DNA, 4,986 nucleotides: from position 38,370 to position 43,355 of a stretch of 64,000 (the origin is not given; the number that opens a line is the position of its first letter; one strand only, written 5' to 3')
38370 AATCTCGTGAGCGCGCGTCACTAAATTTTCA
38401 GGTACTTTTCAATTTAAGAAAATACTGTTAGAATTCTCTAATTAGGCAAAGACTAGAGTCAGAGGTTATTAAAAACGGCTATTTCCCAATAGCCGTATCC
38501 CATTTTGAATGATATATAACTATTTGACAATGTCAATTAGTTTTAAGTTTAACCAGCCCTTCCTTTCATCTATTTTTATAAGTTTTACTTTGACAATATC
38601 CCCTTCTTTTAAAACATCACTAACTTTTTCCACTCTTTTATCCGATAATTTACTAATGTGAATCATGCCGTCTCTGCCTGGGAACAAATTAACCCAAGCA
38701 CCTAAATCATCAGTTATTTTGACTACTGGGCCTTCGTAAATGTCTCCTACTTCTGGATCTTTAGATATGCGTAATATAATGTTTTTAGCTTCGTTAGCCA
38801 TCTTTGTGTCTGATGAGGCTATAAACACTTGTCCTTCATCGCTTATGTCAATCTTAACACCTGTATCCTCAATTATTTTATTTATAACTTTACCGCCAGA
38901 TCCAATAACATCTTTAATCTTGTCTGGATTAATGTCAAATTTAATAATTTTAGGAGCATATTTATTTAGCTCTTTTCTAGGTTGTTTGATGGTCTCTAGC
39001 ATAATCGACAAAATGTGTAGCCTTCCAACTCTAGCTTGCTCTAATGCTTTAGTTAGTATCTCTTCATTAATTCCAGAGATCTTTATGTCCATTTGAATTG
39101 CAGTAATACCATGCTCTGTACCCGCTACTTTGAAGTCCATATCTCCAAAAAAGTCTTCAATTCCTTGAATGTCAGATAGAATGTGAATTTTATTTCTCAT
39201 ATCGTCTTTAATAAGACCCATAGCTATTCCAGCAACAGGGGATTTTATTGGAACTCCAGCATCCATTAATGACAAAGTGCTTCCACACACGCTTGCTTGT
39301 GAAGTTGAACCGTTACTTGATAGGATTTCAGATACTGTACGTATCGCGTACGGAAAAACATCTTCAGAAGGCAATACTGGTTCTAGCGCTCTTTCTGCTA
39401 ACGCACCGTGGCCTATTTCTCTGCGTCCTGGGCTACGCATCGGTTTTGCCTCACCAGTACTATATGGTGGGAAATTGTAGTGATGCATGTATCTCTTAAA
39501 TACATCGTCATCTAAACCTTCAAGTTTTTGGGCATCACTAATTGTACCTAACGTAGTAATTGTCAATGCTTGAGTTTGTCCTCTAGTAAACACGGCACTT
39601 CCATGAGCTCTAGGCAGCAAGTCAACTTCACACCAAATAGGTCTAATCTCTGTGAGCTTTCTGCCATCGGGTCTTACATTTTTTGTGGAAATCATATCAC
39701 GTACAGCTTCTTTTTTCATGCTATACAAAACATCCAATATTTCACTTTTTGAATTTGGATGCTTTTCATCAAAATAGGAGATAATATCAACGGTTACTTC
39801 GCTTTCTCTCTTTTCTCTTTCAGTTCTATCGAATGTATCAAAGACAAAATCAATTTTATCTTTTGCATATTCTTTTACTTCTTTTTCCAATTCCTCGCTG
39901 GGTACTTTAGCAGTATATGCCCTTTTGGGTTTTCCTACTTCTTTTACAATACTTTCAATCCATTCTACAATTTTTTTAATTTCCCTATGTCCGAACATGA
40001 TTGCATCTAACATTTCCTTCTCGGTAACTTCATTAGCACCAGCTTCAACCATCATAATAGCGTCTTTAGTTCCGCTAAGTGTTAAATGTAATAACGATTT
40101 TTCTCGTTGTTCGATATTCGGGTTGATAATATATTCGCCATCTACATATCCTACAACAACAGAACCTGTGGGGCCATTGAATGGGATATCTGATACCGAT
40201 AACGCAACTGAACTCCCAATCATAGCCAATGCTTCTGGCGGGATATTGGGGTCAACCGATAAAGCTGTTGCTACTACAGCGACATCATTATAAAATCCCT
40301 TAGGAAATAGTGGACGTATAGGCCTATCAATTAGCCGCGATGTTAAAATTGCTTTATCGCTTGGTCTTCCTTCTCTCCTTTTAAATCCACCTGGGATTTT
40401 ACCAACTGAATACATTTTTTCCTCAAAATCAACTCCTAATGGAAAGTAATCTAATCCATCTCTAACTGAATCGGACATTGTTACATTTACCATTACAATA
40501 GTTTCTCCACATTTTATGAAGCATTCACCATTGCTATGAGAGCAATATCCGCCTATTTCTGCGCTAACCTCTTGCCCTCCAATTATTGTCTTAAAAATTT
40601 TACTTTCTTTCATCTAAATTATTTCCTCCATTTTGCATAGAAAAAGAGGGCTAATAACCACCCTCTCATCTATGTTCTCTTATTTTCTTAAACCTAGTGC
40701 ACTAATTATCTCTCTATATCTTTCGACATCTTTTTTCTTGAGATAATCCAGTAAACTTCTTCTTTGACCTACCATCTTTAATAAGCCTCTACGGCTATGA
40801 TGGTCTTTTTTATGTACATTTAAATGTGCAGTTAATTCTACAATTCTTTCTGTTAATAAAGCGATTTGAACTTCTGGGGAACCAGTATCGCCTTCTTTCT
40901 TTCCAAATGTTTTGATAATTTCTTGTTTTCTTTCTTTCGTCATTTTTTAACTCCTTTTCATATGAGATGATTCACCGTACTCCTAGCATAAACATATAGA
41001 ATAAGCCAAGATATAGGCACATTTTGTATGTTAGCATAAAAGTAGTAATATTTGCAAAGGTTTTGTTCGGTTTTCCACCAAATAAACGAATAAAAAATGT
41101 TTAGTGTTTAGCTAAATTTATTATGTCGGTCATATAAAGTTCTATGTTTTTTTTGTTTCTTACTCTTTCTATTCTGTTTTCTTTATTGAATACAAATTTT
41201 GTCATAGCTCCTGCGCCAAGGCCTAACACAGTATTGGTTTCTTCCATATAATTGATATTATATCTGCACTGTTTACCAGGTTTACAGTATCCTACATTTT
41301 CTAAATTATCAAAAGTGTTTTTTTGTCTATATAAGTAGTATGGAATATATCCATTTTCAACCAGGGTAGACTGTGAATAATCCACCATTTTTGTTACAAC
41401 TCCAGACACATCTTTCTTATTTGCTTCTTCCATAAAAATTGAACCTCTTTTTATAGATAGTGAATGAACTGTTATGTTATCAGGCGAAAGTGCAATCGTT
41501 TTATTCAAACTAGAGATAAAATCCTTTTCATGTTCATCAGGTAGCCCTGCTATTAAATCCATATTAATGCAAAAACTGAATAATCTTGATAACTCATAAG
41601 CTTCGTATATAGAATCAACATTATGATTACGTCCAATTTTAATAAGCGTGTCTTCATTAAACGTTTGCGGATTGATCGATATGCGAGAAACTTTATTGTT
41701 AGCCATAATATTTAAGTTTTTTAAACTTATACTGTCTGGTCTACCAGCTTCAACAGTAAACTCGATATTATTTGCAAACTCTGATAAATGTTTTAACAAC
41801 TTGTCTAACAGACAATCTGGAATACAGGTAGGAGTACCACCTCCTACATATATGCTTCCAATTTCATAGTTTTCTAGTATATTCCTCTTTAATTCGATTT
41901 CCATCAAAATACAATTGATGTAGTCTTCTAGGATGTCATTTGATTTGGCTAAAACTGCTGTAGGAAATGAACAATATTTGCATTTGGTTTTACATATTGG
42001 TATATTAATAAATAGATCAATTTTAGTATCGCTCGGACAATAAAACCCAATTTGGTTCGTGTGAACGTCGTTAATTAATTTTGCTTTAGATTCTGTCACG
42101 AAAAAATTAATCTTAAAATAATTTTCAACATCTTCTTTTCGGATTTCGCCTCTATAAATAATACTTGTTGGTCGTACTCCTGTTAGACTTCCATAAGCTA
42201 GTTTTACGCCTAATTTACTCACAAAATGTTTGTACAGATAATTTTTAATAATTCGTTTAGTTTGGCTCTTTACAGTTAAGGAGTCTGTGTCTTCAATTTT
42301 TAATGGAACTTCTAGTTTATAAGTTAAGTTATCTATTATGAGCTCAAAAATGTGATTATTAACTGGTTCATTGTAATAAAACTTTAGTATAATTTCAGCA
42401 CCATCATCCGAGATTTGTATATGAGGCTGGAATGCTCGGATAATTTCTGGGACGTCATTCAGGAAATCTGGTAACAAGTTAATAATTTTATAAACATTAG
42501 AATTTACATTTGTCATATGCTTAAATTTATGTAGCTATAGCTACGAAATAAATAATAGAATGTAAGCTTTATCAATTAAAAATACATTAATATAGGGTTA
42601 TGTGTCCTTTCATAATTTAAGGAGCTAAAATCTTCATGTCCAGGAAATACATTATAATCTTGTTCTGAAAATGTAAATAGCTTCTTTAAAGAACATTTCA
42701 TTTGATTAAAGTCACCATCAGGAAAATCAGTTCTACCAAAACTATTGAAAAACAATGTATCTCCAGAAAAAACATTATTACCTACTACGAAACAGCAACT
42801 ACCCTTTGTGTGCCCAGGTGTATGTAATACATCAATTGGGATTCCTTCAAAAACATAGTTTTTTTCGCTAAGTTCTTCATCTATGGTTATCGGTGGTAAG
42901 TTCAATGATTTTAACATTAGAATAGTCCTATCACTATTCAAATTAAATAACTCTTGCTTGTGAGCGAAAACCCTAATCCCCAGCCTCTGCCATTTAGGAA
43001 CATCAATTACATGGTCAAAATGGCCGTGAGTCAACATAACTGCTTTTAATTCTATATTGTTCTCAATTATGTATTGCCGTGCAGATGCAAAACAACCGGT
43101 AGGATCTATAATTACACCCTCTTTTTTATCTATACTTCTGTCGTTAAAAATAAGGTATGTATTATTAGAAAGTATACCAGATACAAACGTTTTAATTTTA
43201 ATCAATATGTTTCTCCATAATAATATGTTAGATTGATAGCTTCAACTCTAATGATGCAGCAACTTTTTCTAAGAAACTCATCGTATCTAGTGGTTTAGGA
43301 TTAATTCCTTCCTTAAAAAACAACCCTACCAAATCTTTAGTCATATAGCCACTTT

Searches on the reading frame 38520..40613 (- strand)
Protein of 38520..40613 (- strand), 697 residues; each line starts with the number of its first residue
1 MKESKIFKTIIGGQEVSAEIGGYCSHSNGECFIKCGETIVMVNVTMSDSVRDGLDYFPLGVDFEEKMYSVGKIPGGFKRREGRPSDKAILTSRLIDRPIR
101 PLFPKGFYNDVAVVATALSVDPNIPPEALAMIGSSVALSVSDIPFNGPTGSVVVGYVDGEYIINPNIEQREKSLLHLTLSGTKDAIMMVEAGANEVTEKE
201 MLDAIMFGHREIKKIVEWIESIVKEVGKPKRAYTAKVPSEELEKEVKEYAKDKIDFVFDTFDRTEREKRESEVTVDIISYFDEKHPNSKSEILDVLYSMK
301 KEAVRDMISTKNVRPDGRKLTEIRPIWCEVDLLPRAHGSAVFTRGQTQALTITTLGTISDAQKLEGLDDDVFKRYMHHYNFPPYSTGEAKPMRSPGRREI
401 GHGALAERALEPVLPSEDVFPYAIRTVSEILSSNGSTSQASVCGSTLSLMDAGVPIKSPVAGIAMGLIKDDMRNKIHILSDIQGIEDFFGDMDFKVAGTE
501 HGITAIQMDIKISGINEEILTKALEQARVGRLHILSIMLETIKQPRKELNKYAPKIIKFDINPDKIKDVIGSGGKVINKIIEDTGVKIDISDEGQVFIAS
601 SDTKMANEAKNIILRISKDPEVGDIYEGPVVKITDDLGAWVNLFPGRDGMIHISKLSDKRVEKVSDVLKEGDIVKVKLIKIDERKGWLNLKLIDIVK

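Call 10: search_protein_families(library=pfam, proteins=[window:38520-40613:-], max_evalue=0.001)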
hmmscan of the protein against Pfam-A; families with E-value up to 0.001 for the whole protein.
window:38520-40613:- (697 aa): 5 families
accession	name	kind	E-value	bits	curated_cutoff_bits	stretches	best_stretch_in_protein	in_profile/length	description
PF01138.27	RNase_PH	-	1.3e-55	187.8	25.5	2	322-455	1-130/130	3' exoribonuclease family, domain 1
PF03725.20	RNase_PH_C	-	4.5e-21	75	20.8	2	148-210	2-66/67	3' exoribonuclease family, domain 2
PF00575.29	S1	-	2.3e-16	60.4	22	1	620-687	2-68/74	S1 RNA binding domain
PF03726.19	PNPase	-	4.5e-12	46.7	24.6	1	241-319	1-81/81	Polyribonucleotide nucleotidyltransferase, RNA binding domain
PF00013.35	KH_1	-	8.3e-10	38.7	21.5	1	557-614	2-65/66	KH domain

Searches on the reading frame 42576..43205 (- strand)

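Call 10: search_protein_families(library=pfam, proteins=[window:42576-43205:-], max_evalue=0.001)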
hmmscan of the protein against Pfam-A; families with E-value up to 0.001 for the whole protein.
window:42576-43205:- (209 aa): 2 families
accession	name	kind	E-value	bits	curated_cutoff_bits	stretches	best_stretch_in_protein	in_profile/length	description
PF00753.33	Lactamase_B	-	2.5e-19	70.4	22.7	1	12-169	4-169/196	Metallo-beta-lactamase superfamily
PF12706.13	Lactamase_B_2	-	4.3e-05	23.7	27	1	51-151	29-144/200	Beta-lactamase superfamily domain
